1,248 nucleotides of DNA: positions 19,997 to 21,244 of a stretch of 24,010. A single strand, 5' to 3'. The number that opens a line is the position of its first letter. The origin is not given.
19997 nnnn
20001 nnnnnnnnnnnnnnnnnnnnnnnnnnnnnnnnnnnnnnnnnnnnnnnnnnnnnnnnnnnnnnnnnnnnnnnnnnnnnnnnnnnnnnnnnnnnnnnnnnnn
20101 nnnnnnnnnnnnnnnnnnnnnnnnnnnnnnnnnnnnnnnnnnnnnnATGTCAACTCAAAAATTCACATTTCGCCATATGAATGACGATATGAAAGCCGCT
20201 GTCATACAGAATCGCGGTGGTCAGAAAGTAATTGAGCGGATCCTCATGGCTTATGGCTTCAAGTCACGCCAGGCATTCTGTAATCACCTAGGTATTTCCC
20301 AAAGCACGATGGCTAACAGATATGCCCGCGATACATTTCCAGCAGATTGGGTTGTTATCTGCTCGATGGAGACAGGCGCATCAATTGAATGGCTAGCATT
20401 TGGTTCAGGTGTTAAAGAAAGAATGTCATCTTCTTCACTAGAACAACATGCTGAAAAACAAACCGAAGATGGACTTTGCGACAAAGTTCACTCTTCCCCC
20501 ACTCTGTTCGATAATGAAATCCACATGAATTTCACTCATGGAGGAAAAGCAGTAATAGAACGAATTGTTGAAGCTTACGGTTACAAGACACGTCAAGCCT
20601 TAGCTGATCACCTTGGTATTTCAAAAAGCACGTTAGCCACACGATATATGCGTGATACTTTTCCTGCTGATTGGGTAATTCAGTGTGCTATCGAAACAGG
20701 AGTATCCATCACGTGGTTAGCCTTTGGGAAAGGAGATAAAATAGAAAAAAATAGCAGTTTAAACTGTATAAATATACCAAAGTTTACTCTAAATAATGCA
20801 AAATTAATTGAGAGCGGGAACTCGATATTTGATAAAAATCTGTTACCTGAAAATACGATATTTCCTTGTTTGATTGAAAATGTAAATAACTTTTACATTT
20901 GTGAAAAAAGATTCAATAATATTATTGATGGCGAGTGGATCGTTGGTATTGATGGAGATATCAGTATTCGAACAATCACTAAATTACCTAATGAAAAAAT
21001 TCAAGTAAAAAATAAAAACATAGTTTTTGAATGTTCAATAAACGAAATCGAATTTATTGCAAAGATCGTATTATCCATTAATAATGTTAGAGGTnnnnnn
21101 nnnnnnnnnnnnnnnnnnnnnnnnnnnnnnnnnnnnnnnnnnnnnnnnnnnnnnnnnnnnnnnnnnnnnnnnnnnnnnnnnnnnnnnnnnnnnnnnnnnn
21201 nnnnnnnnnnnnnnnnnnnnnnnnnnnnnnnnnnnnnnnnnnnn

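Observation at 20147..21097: Repressor with an internally duplicated HTH domain and an AT-rich C-terminal domain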

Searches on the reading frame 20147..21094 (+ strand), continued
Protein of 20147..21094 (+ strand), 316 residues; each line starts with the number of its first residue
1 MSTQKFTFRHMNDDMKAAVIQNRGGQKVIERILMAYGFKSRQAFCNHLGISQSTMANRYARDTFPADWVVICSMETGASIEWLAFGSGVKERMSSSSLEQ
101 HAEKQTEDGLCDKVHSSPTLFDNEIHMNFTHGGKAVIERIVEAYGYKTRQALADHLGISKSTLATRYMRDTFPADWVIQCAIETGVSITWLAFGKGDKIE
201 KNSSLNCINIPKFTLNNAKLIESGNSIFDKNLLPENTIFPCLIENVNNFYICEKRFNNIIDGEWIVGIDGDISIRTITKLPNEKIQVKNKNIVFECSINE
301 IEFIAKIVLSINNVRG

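Call 85: search_protein_families(library=pfam, proteins=[P0126, P0128, P0130, P0132, P0133, P0139, P0148, P0150, P0196, P0242], max_evalue=0.00001)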
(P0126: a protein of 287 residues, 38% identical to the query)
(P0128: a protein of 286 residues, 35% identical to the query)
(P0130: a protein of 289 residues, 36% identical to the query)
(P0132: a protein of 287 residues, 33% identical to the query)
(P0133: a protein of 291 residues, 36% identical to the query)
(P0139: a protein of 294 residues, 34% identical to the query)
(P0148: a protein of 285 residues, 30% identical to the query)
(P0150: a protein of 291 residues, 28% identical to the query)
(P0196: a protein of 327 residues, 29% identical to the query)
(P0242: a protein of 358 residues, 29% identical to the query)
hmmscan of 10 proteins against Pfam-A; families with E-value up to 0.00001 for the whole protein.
P0126 (287 aa): 3 families
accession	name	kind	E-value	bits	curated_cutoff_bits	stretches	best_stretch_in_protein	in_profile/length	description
PF07022.19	Phage_CI_repr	-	4.9e-51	171.4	22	2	106-169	2-65/65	Bacteriophage CI repressor helix-turn-helix domain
PF16452.10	Phage_CI_C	-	4.3e-18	65.8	27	1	181-277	1-97/101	Bacteriophage CI repressor C-terminal domain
PF01381.28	HTH_3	-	2.3e-06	28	23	0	107-161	1-55/55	Helix-turn-helix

P0128 (286 aa): 2 families
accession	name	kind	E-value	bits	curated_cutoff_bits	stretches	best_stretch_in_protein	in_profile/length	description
PF07022.19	Phage_CI_repr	-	6.1e-47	158.3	22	2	101-164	2-65/65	Bacteriophage CI repressor helix-turn-helix domain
PF16452.10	Phage_CI_C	-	4e-18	65.9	27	1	179-279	2-100/101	Bacteriophage CI repressor C-terminal domain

P0130 (289 aa): 7 families
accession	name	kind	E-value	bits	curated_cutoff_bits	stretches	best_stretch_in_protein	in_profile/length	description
PF07022.19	Phage_CI_repr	-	1.9e-47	159.9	22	2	111-171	1-61/65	Bacteriophage CI repressor helix-turn-helix domain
PF16452.10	Phage_CI_C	-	2.8e-15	56.8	27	1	181-281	1-99/101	Bacteriophage CI repressor C-terminal domain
PF01381.28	HTH_3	-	7.9e-09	35.9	23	0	116-167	4-55/55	Helix-turn-helix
PF15943.11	YdaS_toxin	-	7.8e-07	29.3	30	0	125-154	11-41/65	Bacterial toxin YdaS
PF13412.12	HTH_24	-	1.1e-06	28.5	21.9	0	112-144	8-39/48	Winged helix-turn-helix DNA-binding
PF13518.12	HTH_28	-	6.7e-06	26.5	25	0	116-145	9-35/52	Helix-turn-helix domain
PF01047.28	MarR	-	8.9e-06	25.9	24.6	0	116-145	11-40/59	MarR family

P0132 (287 aa): 6 families
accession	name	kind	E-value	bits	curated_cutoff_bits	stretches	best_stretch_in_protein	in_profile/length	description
PF07022.19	Phage_CI_repr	-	2.3e-47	159.6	22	2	105-165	2-62/65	Bacteriophage CI repressor helix-turn-helix domain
PF16452.10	Phage_CI_C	-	6.3e-21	74.9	27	1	182-280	2-100/101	Bacteriophage CI repressor C-terminal domain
PF15943.11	YdaS_toxin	-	3.8e-09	36.7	30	0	24-48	11-36/65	Bacterial toxin YdaS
PF01381.28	HTH_3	-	2.3e-08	34.4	23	0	23-44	11-32/55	Helix-turn-helix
PF13443.12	HTH_26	-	1.4e-06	28.9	22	0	106-138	2-33/63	Cro/C1-type HTH DNA-binding domain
PF12728.13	HTH_17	-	5.9e-06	26.9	27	0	117-142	3-28/51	Helix-turn-helix domain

P0133 (291 aa): 11 families
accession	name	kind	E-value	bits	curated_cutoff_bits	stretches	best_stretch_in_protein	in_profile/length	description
PF07022.19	Phage_CI_repr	-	1e-49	167.1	22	2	104-164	1-61/65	Bacteriophage CI repressor helix-turn-helix domain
PF16452.10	Phage_CI_C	-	4e-17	62.7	27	1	183-283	1-99/101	Bacteriophage CI repressor C-terminal domain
PF15943.11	YdaS_toxin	-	1.2e-12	47.8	30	0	117-148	10-42/65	Bacterial toxin YdaS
PF01381.28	HTH_3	-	3.2e-09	37.1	23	0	23-65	11-54/55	Helix-turn-helix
PF13443.12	HTH_26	-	1.9e-07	31.6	22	0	106-139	2-34/63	Cro/C1-type HTH DNA-binding domain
PF13518.12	HTH_28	-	2.7e-07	31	25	0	108-138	4-35/52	Helix-turn-helix domain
PF13412.12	HTH_24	-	4.4e-07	29.8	21.9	0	108-137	10-39/48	Winged helix-turn-helix DNA-binding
PF12728.13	HTH_17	-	1.7e-06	28.6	27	0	117-143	3-29/51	Helix-turn-helix domain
PF01047.28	MarR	-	3.7e-06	27.1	24.6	0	23-44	19-40/59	MarR family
PF13384.12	HTH_23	-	4.7e-06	26.7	24.6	0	117-138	19-40/50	Homeodomain-like domain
PF12802.13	MarR_2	-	5.4e-06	26.9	27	0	16-44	15-43/61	MarR family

P0139 (294 aa): 2 families
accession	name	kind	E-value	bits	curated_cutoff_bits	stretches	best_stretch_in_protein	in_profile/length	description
PF07022.19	Phage_CI_repr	-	2.7e-45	153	22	2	101-164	2-65/65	Bacteriophage CI repressor helix-turn-helix domain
PF16452.10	Phage_CI_C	-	8.2e-11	42.5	27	1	183-283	1-97/101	Bacteriophage CI repressor C-terminal domain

P0148 (285 aa): 3 families
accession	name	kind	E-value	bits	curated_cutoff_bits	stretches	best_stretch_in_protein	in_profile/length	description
PF07022.19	Phage_CI_repr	-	1.4e-39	134.6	22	2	102-163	2-63/65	Bacteriophage CI repressor helix-turn-helix domain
PF16452.10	Phage_CI_C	-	1.6e-19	70.4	27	1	181-278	2-99/101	Bacteriophage CI repressor C-terminal domain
PF01381.28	HTH_3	-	7.9e-06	26.3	23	0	23-66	11-55/55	Helix-turn-helix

P0150 (291 aa): 4 families
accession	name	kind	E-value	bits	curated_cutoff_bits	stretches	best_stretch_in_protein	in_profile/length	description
PF07022.19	Phage_CI_repr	-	1.6e-39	134.5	22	2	102-163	2-63/65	Bacteriophage CI repressor helix-turn-helix domain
PF16452.10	Phage_CI_C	-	2.3e-18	66.7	27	1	183-283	1-99/101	Bacteriophage CI repressor C-terminal domain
PF13518.12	HTH_28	-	1.7e-06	28.4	25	0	16-44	9-35/52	Helix-turn-helix domain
PF15943.11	YdaS_toxin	-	7.5e-06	26.1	30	0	21-52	8-40/65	Bacterial toxin YdaS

P0196 (327 aa): 2 families
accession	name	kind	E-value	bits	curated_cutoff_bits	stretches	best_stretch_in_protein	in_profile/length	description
PF07022.19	Phage_CI_repr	-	6.3e-33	113.4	22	2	122-185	2-65/65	Bacteriophage CI repressor helix-turn-helix domain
PF16452.10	Phage_CI_C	-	1e-06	29.3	27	1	248-321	27-100/101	Bacteriophage CI repressor C-terminal domain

P0242 (358 aa): 2 families
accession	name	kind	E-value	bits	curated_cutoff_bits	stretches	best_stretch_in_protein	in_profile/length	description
PF07022.19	Phage_CI_repr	-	7.8e-33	113.1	22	2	49-109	1-61/65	Bacteriophage CI repressor helix-turn-helix domain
PF16452.10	Phage_CI_C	-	7.9e-06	26.5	27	0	256-351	7-99/101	Bacteriophage CI repressor C-terminal domain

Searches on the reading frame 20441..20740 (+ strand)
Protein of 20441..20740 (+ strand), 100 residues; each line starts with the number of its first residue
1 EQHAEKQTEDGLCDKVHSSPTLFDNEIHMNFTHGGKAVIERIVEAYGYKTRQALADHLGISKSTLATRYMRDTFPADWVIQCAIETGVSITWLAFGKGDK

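Call 4: search_protein_families(library=pfam, proteins=[window:20441-20740:+], max_evalue=1)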
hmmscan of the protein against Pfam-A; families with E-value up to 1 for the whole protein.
window:20441-20740:+ (100 aa): 9 families
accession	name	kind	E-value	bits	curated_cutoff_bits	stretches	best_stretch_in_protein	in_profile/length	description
PF07022.19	Phage_CI_repr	-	1.7e-31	108.7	22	1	37-99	1-63/65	Bacteriophage CI repressor helix-turn-helix domain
PF13560.12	HTH_31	-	0.039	14.7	27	1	49-66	15-32/64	Helix-turn-helix domain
PF13412.12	HTH_24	-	0.059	13.4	21.9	1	47-68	16-37/48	Winged helix-turn-helix DNA-binding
PF20432.4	Xre-like-HTH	-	0.06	14.1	25.8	1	39-71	15-44/63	Antitoxin Xre-like helix-turn-helix domain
PF04967.18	HTH_10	-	0.09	13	23.1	1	52-66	27-41/53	HTH DNA binding domain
PF13384.12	HTH_23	-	0.12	12.7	24.6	1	49-66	18-35/50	Homeodomain-like domain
PF12073.14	DUF3553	-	0.15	12.1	20.3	1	24-40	25-41/50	Protein of unknown function (DUF3553)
PF01381.28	HTH_3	-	0.2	12.2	23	0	50-66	11-27/55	Helix-turn-helix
PF13518.12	HTH_28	-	0.21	12.2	25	0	41-66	4-30/52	Helix-turn-helix domain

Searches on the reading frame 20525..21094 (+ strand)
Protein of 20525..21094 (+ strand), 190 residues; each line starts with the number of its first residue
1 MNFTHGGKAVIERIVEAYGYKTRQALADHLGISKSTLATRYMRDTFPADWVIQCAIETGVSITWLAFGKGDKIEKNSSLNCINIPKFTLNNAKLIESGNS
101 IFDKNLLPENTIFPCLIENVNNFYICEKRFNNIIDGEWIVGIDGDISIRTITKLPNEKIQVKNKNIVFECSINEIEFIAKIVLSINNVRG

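Call 32: find_related_loci(query=A2, collection=genome_contigs, flank=6000)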
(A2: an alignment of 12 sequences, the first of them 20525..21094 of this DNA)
Query A2 (190 aa) in genome_contigs; peptide patterns used: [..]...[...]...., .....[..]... (x = any residue, [..] = any of these).
127 stretches matched a pattern; 33 encode a relative of the query (tblastn E <= 1e-3); 33 distinct loci.
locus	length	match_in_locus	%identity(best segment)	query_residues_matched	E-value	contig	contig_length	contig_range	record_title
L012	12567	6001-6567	52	1-189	7e-63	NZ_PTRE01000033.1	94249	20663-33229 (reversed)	Escherichia sp. MOD1-EC7003 MOD1-EC7003_33_length_94249_cov_111, whole genome shotgun sequence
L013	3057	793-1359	52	1-189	1e-62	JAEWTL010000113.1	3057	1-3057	MAG: Bacillota bacterium isolate OH_SDB_141 k127_573646, whole genome shotgun sequence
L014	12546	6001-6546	48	1-183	4e-62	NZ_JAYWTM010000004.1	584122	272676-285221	Brenneria populi strain D9-5 contig4, whole genome shotgun sequence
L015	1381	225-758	54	1-179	2e-65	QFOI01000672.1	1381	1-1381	MAG: Pseudopedobacter saltans isolate S2_009_000_R2_76 S2_009_000_R2_scaffold_59598, whole genome shotgun sequence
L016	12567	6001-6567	47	1-190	1e-60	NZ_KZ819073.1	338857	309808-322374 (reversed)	Brenneria corticis strain CFCC 11842 scaffold3, whole genome shotgun sequence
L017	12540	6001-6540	49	1-181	1e-60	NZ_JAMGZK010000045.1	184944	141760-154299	Silvania hatchlandensis strain H19S6 NODE_11_length_184944_cov_55.632810, whole genome shotgun sequence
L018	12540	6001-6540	49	1-181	5e-60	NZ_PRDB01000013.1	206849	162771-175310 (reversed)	Klebsiella michiganensis strain DSM 25444 contig_13, whole genome shotgun sequence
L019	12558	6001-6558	48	1-187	1e-59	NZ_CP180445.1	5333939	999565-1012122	Klebsiella sp. R390 chromosome, complete genome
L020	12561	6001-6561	47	1-187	7e-58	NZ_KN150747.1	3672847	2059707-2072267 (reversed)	Yersinia ruckeri ATCC 29473 scaffold1, whole genome shotgun sequence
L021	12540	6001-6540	49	1-181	5e-60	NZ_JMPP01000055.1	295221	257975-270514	Raoultella planticola ATCC 33531 GRPL.assembly.55, whole genome shotgun sequence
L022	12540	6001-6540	47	1-181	3e-57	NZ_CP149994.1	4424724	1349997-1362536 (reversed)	Dryocola sp. BD613 chromosome, complete genome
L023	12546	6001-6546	48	1-182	1e-56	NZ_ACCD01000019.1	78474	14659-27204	Yersinia rohdei ATCC 43380 contig00241, whole genome shotgun sequence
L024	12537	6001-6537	49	1-182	1e-55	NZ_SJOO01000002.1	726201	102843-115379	Enterobacter wuhouensis strain WCHEW120002 2, whole genome shotgun sequence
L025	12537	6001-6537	48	1-180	7e-55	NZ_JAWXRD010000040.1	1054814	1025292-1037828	Scandinavium lactucae strain V105_6 NODE_1_length_1054814_cov_50.238583, whole genome shotgun sequence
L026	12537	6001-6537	46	1-180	3e-54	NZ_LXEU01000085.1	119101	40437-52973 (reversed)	Kluyvera georgiana ATCC 51603 Sequence00085, whole genome shotgun sequence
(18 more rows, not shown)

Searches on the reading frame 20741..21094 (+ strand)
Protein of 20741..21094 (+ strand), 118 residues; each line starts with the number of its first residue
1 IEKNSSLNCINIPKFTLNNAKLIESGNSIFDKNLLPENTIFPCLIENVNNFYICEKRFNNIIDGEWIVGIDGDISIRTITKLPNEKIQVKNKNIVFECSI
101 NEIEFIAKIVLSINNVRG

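Call 4: search_protein_families(library=pfam, proteins=[window:20741-21094:+], max_evalue=1)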
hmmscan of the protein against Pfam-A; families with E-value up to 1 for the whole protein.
window:20741-21094:+ (118 aa): 3 families
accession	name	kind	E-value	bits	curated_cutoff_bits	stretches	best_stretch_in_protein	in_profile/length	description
PF16452.10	Phage_CI_C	-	1.1e-24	87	27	1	12-110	2-100/101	Bacteriophage CI repressor C-terminal domain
PF11567.13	PfUIS3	-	0.061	14.1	25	0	44-115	10-66/101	Plasmodium falciparum UIS3 membrane protein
PF15092.11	UPF0728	-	0.15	12.4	27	0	87-107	54-73/88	Uncharacterised protein family UPF0728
